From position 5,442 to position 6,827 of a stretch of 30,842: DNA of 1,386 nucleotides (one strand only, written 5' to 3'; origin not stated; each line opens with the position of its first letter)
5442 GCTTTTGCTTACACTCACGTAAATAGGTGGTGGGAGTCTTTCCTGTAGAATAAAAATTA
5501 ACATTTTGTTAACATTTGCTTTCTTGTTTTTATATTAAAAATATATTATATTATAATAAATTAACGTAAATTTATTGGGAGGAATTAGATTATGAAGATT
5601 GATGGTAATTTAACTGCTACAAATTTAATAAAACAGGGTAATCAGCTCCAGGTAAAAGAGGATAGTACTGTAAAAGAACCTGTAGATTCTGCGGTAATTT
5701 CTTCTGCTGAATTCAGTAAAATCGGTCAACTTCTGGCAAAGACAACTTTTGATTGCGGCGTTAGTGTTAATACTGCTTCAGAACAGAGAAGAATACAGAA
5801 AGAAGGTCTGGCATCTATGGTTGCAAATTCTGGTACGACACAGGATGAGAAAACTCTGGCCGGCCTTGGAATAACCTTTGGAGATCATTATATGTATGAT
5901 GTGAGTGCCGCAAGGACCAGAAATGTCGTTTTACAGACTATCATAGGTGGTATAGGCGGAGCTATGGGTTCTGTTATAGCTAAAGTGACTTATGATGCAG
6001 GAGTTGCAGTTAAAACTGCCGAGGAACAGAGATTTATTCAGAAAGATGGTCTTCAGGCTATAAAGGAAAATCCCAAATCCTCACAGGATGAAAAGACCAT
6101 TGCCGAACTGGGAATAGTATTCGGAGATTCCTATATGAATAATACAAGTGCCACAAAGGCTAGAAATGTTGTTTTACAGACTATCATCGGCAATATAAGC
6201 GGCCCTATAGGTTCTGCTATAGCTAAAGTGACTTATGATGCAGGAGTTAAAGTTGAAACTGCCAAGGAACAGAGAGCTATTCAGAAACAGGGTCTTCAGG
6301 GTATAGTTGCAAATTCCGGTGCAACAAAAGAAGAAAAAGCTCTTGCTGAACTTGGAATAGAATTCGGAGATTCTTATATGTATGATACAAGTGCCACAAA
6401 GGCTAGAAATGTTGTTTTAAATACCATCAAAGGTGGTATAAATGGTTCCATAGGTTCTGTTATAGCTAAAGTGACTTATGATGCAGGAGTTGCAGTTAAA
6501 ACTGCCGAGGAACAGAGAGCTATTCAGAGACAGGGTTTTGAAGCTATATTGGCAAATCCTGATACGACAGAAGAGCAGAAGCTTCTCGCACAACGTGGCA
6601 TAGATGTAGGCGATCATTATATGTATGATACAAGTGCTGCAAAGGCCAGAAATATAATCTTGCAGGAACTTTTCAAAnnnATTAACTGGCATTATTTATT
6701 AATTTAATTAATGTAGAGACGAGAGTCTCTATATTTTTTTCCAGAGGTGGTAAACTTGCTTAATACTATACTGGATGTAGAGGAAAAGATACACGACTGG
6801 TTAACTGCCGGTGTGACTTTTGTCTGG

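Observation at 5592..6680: Gene composed of four near-identical 243-bp (81-aa) tandem units of unknown function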

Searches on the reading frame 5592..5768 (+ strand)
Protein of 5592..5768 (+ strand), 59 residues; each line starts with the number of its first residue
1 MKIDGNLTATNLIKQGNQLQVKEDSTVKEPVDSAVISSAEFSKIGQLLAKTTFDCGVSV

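Call 52: search_protein_families(library=pfam, proteins=[window:5592-5768:+], max_evalue=10)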
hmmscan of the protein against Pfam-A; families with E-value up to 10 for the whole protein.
seq(59 aa): 0 families
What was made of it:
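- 5592..5711 (+): N-terminal leader, aa 1-40, predicted disordered, no signal peptide. No Pfam match, including FlgM and FlaG (call 52).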

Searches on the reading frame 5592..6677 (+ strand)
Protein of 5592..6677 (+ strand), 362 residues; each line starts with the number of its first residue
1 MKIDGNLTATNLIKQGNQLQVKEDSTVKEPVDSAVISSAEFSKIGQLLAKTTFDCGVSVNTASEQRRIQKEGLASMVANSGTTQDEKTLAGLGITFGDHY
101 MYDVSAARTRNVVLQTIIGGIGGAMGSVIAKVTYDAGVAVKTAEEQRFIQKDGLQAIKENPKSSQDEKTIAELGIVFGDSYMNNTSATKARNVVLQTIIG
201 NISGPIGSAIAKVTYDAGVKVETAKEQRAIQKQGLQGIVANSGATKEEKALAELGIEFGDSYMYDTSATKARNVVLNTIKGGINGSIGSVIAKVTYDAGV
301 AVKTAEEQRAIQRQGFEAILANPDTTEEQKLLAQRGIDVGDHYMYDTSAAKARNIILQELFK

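Call 8: search_protein_families(library=pfam, proteins=[window:5592-6677:+], max_evalue=10)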
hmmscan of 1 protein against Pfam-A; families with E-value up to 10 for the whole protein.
window:5592-6677:+ (362 aa): 11 families
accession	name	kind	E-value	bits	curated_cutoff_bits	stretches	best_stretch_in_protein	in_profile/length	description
PF16714.10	TyrRSs_C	-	1.2e-06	28.7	30.6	3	126-163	20-57/120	Tyrosyl-tRNA synthetase C-terminal domain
PF02737.24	3HCDH_N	-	1.7e-06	28.5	22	3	117-171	4-56/180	3-hydroxyacyl-CoA dehydrogenase, NAD binding domain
PF02832.22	Flavi_glycop_C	-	1.4e-05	25.6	27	1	212-264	26-83/97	Flavivirus glycoprotein, immunoglobulin-like domain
PF14098.11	SSPI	-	2.9e-05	24.6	27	2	69-117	15-61/65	Small, acid-soluble spore protein I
PF20389.3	DUF6684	-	0.0003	21.3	24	2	274-310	41-77/79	Family of unknown function (DUF6684)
PF22835.1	TEX13B-like_middle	-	0.016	15.9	27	0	164-222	26-84/110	Testis-expressed protein 13B-like, middle domain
PF24320.1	DUF7492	-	0.034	13.8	27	1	258-337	110-192/265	Domain of unknown function (DUF7492)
PF12025.13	Phage_C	-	0.044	14.1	25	0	318-354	20-56/68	Phage protein C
PF20592.3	pAdhesive_10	-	0.049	14.3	27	0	58-97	10-49/167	Putative adhesin domain (group 10)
PF10735.14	DUF2526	-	0.1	13.3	25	1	223-250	36-63/77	Protein of unknown function (DUF2526)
PF11411.13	DNA_ligase_IV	-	0.1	13.1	22.1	2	257-268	11-22/34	DNA ligase IV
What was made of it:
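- Closest known: Con-6. Different: Pfam Con-6 does not detect the window protein (calls 8, 52).
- On Sel1/TPR-type repeats: No Sel1 or TPR hit at E <= 10 (call 8).
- Closest known: Helical tandem-repeat scaffolds. Different: No Pfam repeat family is matched (call 8).
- No Pfam Hpt hit (call 8).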

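Call 9: search_protein_families(library=ncbifam, proteins=[window:5592-6677:+], max_evalue=10)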
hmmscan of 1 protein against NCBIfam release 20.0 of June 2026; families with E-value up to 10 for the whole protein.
window:5592-6677:+ (362 aa): 11 families
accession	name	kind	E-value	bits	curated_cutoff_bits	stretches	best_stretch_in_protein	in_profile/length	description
NF009320.0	PRK12675.1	equivalog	8.9e-07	29.4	128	1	171-223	41-94/104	putative monovalent cation/H+ antiporter subunit G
TIGR03092.1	SASP_sspI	equivalog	0.00035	20.7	58.35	0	69-96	14-41/65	small acid-soluble spore protein SspI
TIGR03872.1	cytochrome_MoxG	equivalog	0.00086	19.4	147.8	2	86-136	61-110/133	cytochrome c(L), periplasmic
NF005875.0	PRK07819.1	subfamily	0.00092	18.7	319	3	119-162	9-53/287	3-hydroxybutyryl-CoA dehydrogenase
NF011371.0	PRK14790.1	equivalog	0.0082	16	202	1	85-134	70-119/169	lipoprotein signal peptidase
NF049989.1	CD0519_CD1768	subfamily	0.012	14.2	300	2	86-168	127-211/378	CD0519/CD1768 family membrane protein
NF041432.1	MchS3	subfamily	0.12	12.9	100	1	312-339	34-61/105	MchS3 family protein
NF011352.0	PRK14770.1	equivalog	0.13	11.6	223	1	105-139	95-130/173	lipoprotein signal peptidase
NF003348.0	PRK04375.1-1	equivalog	1.1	8.5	285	1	109-132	129-152/292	heme o synthase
NF041311.1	Sig_rec_Srp19_Halo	equivalog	1.5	9.3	140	0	204-246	35-77/93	signal recognition particle subunit SRP19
NF005715.0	PRK07530.1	equivalog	3.5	6.9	420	1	118-171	7-61/292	3-hydroxybutyryl-CoA dehydrogenase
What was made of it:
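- Pfam and NCBIfam hits are all below cut-off (calls 8, 9).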

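Call 10: find_homologous_proteins(query=window:5592-6677:+)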
Query window:5592-6677:+ (362 aa): 7 proteins with E <= 0.001 among 8000 candidates.
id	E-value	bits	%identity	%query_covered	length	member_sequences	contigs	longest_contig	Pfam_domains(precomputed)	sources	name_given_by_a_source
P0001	1.6e-174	598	100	79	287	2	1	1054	PF14098.12,PF16714.11,PF02737.25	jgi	-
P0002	4.7e-140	485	66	100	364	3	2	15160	-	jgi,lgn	jgi:archaellum component FlaG (FlaF/FlaG flagellin family)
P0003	3.5e-123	429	86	55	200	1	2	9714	-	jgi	-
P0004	6.7e-106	372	59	66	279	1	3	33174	-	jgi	-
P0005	7.1e-75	270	61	55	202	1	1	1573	-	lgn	-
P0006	1.2e-45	174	42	70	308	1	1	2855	-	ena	-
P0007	7.4e-24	103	34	60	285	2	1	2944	-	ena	-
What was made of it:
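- On FlaG/FlgM-type flagellar proteins (JGI names P0002 'archaellum component FlaG'): The name appears on one JGI record only (call 10).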

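Call 14: find_encoding_contigs(protein=P0003, flank=10000)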
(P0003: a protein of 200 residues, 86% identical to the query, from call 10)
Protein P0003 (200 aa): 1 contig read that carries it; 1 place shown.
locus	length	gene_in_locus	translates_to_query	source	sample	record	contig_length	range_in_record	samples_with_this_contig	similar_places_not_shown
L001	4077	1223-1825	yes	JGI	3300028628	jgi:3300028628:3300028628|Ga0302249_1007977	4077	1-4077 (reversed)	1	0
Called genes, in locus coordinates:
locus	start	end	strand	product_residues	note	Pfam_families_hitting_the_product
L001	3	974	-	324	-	?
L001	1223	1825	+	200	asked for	-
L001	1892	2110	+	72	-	PF05685:Uma2 (weak)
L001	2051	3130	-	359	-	PF04055:Radical_SAM, PF06969:HemN_C (weak)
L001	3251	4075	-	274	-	?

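Call 15: find_encoding_contigs(protein=P0002, flank=10000)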
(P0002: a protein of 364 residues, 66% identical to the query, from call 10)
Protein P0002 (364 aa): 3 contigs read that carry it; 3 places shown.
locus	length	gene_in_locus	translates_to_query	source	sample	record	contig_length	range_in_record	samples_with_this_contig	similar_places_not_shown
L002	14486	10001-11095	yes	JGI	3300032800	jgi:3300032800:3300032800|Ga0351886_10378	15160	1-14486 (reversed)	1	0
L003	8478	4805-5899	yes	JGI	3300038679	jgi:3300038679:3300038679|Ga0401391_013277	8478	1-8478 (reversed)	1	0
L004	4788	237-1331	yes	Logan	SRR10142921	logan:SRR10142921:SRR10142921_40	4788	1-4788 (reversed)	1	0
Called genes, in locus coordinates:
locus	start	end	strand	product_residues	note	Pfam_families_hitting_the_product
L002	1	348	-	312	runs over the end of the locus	PF01370:Epimerase (weak), PF16363:GDP_Man_Dehyd (faint)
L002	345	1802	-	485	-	PF00595:PDZ, PF13180:PDZ_2, PF12695:Abhydrolase_5 (faint), PF12146:Hydrolase_4, PF12740:PETase (faint)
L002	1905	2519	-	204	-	-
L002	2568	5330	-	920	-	PF00989:PAS, PF08448:PAS_4, PF13426:PAS_9, PF08448:PAS_4, PF13426:PAS_9, PF00989:PAS, PF13426:PAS_9, PF00989:PAS, +7 more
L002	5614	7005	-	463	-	-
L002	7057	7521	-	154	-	PF01475:FUR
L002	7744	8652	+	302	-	PF24820:Diguanyl_cycl_sensor (faint), PF00989:PAS, PF08448:PAS_4 (weak), PF13426:PAS_9, PF13188:PAS_8, PF13426:PAS_9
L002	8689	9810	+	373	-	PF00512:HisKA, PF02518:HATPase_c, PF00072:Response_reg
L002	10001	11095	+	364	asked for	-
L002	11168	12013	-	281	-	PF12770:CHAT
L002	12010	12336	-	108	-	PF13707:RloB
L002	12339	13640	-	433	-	PF13175:AAA_15 (weak), PF02463:SMC_N (faint), PF13304:AAA_21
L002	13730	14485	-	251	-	?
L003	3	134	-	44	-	?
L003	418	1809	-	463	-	-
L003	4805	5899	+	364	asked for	-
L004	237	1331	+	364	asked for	-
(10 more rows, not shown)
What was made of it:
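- In L002 the gene directly follows a PAS protein and a hybrid HisKA-HATPase-REC kinase (call 15). The 4-unit form is seen in the window, in P0001 on a separate 1054-bp contig, and in the second species on three contigs from three samples (calls 10, 15).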

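Call 16: find_encoding_contigs(protein=P0004, flank=10000)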
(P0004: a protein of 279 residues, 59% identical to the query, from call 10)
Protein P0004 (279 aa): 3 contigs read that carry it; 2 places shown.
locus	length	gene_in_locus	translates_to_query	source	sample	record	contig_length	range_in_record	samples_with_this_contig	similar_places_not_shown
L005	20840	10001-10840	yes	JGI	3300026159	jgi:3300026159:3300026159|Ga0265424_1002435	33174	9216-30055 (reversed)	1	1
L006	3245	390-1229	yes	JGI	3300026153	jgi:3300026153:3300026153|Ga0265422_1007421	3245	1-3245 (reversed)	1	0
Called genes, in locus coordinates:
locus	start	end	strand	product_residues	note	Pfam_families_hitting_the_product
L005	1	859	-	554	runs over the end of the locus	PF07969:Amidohydro_3 (weak), PF01979:Amidohydro_1 (faint), PF07969:Amidohydro_3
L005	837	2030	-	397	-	PF13646:HEAT_2, PF13646:HEAT_2, PF13414:TPR_11 (weak), PF23914:TPR_CcmH_CycH, PF00515:TPR_1 (weak), PF14559:TPR_19 (weak), PF13432:TPR_16, PF13414:TPR_11 (weak), +11 more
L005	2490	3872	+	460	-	PF12773:DZR (weak), PF00092:VWA, PF13519:VWA_2, PF25106:VWA_4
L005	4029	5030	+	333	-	PF00132:Hexapep (faint)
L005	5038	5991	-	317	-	PF00091:Tubulin, PF12327:FtsZ_C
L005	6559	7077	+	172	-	-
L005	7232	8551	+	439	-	PF03051:Peptidase_C1_2, PF00112:Peptidase_C1 (faint)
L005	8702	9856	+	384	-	PF03990:DUF348 (weak), PF07501:G5, PF06725:3D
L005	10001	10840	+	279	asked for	-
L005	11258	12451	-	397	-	-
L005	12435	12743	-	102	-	PF03551:PadR, PF13601:HTH_34 (weak)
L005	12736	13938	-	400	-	PF00083:Sugar_tr (faint), PF07690:MFS_1, PF12832:MFS_1_like (weak), PF13347:MFS_2 (faint), PF07690:MFS_1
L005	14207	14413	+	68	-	-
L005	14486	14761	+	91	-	-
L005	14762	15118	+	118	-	PF02452:PemK_toxin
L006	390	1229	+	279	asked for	-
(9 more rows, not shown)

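Call 23: find_encoding_contigs(protein=P0006, flank=10000)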
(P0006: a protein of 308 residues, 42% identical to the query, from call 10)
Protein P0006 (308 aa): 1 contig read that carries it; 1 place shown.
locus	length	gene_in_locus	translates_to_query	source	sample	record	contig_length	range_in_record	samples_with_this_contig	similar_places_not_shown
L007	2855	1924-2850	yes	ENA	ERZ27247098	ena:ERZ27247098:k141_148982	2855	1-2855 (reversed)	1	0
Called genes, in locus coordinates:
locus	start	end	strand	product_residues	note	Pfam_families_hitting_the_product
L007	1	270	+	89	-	?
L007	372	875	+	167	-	-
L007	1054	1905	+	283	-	PF05708:Peptidase_C92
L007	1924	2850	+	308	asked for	-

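Call 24: find_encoding_contigs(protein=P0007, flank=10000)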
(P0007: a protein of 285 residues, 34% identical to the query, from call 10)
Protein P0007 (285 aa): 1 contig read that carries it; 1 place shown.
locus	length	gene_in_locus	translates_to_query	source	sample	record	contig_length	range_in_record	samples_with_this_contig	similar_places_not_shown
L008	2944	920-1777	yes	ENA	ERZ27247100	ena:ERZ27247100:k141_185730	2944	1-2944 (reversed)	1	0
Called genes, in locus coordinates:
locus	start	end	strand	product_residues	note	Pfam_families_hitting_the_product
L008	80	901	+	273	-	-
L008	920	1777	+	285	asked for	-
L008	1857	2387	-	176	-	-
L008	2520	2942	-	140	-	?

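Call 25: find_encoding_contigs(protein=P0005, flank=10000)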
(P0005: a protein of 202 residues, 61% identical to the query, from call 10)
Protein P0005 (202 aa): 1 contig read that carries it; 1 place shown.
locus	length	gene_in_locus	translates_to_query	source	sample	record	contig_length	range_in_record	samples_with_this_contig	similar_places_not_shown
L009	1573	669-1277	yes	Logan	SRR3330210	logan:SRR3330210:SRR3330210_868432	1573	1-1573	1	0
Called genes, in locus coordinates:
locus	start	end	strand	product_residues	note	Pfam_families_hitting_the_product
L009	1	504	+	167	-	?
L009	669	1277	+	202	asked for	-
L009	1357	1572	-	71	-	?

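Call 26: predict_structure(alignment_id=A1)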
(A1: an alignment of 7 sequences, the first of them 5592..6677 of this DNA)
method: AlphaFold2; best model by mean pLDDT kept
length: 362 residues; sequences in the alignment: 7
mean_pLDDT: 86.1   pTM: 0.81
mean pLDDT of the five models: 86.1, 85.9, 85.9, 84.7, 84.6
residues with pLDDT >= 90: 262; 70-90: 53; 50-70: 12; < 50: 35
segments of 3 or more residues with pLDDT < 50: 1-35
pLDDT, mean of each block of 10 residues (from residue 1): 34 32 33 53 95 94 94 96 95 88 93 95 90 95 93 96 94 84 89 96 90 95 91 95 93 88 85 96 90 95 90 94 94 89 81 93 87
secondary structure, 60 per line:
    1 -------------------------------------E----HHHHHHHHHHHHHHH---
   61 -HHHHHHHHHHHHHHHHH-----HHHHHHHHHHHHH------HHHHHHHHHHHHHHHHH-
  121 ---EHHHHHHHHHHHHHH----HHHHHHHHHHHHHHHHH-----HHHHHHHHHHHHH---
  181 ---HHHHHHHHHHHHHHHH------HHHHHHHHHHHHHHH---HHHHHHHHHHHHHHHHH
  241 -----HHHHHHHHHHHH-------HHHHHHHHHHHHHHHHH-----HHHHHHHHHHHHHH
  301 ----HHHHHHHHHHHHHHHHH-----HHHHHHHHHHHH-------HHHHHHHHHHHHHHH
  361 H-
elements in order: H43-57 H62-78 H84-96 H103-119 H125-138 H143-159 H165-177 H184-199 H206-220 H224-240 H246-257 H265-281 H287-300 H305-321 H327-338 H346-361
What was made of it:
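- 5592..5711 (+): pLDDT below 50 for residues 1-35 (call 26).
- Full-length model pLDDT 86.1, pTM 0.81, 16 helices, four per unit (call 26). The AlphaFold full-length model rests on only 7 sequences (call 26).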

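Call 40: find_related_loci(query=window:5592-6677:+, collection=genome_contigs, flank=10000)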
Query window:5592-6677:+ (362 aa) in genome_contigs; peptide patterns used: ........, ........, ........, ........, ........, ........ (x = any residue, [..] = any of these).
65 stretches matched a pattern, but none encodes a relative of the query by tblastn (E <= 1e-3).

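Call 53: search_protein_families(library=padloc, proteins=[window:5592-6677:+], max_evalue=1)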
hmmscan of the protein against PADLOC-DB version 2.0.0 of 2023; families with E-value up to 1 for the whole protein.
window:5592-6677:+ (362 aa): 2 families
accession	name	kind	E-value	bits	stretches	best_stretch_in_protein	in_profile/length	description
PDLC01753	Cas2e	-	0.0017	16.4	1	106-165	37-98/102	-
PDLC03318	MTase_II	-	0.008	12.5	1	158-272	4-115/723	Type II methyltransferase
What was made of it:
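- On Anti-phage defence proteins (PADLOC): Only E = 0.0017-0.008 hits of 12-16 bits, to Cas2e and MTase_II (call 53).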

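Call 76: fold_search(model_id=the predicted structure, library=pdb)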
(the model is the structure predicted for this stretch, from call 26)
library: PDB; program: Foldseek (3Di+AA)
matches with E <= 10: 402; with E <= 0.001: 0
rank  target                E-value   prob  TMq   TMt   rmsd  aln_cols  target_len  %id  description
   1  8cwy_A                9.2e-02  0.84  0.29  0.25  13.5       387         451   11  Accurate computational design of genetically encoded 3D protein crystals (released 2023-11-01)
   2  5k7v_A                1.2e-01  0.41  0.19  0.22  16.6       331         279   12  Computational Design of Self-Assembling Cyclic Protein Homooligomers (released 2017-04-12)
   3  8cws_A                2.5e-01  0.60  0.28  0.24  14.0       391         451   11  Accurate computational design of genetically encoded 3D protein crystals (released 2023-11-01)
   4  4owt_A                2.8e-01  0.41  0.28  0.24  14.2       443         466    8  Structural basis of SOSS1 complex assembly (released 2014-04-16)
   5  6vfk_B                3.6e-01  0.14  0.16  0.18  16.8       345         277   13  De novo designed tetrahedral nanoparticle T33_dn10 displaying 4 copies of BG505-SOSIP trimer on the surface (released 2020-07-22)
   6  4jyx_C                4.7e-01  0.09  0.13  0.14  22.0       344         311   10  Crystal structure of polyprenyl synthase PATL_3739 (TARGET EFI-509195) FROM PSEUDOALTEROMONAS ATLANTICA, COMPLEX WITH  (released 2013-04-10)
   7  4jyx_F                4.7e-01  0.07  0.12  0.13  21.8       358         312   10  Crystal structure of polyprenyl synthase PATL_3739 (TARGET EFI-509195) FROM PSEUDOALTEROMONAS ATLANTICA, COMPLEX WITH  (released 2013-04-10)
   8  4jyx_D                5.3e-01  0.08  0.13  0.14  21.9       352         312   10  Crystal structure of polyprenyl synthase PATL_3739 (TARGET EFI-509195) FROM PSEUDOALTEROMONAS ATLANTICA, COMPLEX WITH  (released 2013-04-10)
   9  5osh_E                5.6e-01  0.28  0.22  0.25  14.5       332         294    9  Structure of retromer VPS29-VPS35C subunits complexed with RidL N-terminal domain (1-236) (released 2017-12-13)
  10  8a22_AL               6.1e-01  0.13  0.18  0.17  21.1       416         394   10  Structure of the mitochondrial ribosome from Polytomella magna (released 2022-11-16)
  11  4z34                  7.0e-01  0.09  0.15  0.15  28.9       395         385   11  Crystal Structure of Human Lysophosphatidic Acid Receptor 1 in complex with ONO9780307 (released 2015-06-03)
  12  9heu_W                7.3e-01  0.44  0.29  0.25  12.0       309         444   12  Co-chaperone Bag1-bound human 26S proteasome in SBAG1 state (released 2025-12-31)
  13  3msv_B                8.3e-01  0.15  0.21  0.22  16.4       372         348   13  The hypoxic regulator of sterol synthesis Nro1 is a nuclear import adaptor (released 2011-04-20)
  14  6c1r_B                8.3e-01  0.13  0.18  0.18  24.2       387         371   10  Crystal structure of human C5a receptor in complex with an orthosteric antagonist PMX53 and an allosteric antagonist a (released 2018-05-30)
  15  8rks_B                8.7e-01  0.30  0.26  0.30  14.6       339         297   10  Structure of VPS29-VPS35 bound to the LFa motif R21 of Fam21. (released 2024-04-24)
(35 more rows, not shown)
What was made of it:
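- Closest known: Helical tandem-repeat scaffolds. Same: Foldseek's best (non-significant) hits are designed helical-repeat proteins and alpha-solenoids (call 76).
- Closest known: Helical tandem-repeat scaffolds. Different: TM-scores are at most 0.37 (call 76).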

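Call 92: find_related_loci(query=window:5592-6677:+, collection=metagenome_contigs, flank=6000)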
Query window:5592-6677:+ (362 aa) in metagenome_contigs; peptide patterns used: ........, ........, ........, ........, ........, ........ (x = any residue, [..] = any of these).
93 stretches matched a pattern, but none encodes a relative of the query by tblastn (E <= 1e-3).

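Call 93: find_related_loci(query=window:5592-6677:+, collection=viral_contigs, flank=5000)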
Query window:5592-6677:+ (362 aa) in viral_contigs; peptide patterns used: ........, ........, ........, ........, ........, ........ (x = any residue, [..] = any of these).
7 stretches matched a pattern, but none encodes a relative of the query by tblastn (E <= 1e-3).
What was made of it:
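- Tried and rejected: Scans for relatives in genome_contigs, metagenome_contigs and viral_contigs: none found (calls 40, 92, 93).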

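Call 97: search_protein_families(library=phrogs, proteins=[window:5592-6677:+], max_evalue=0.01)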
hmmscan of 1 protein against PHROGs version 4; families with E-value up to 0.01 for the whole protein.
window:5592-6677:+ (362 aa): 4 families
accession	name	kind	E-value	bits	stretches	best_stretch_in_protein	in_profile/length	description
phrog_6755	-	DNA, RNA and nucleotide metabolism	3.2e-05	25.1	0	293-335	25-70/125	Mu Gam-like end protection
phrog_5684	-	unknown function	0.0006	20.9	0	157-180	6-29/75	-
phrog_19482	-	unknown function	0.0026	19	0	76-114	5-43/91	-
phrog_26050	-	unknown function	0.0079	17.1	0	132-148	34-50/71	-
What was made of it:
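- PADLOC and PHROGs give only weak hits (calls 53, 97).
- Tried and rejected: Library scans (Pfam, NCBIfam, PADLOC, PHROGs): only sub-threshold hits, with scores inflated by the repeats, for example TyrRSs_C, 3HCDH_N, SSPI and Mu Gam-like (calls 8, 9, 53, 97).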
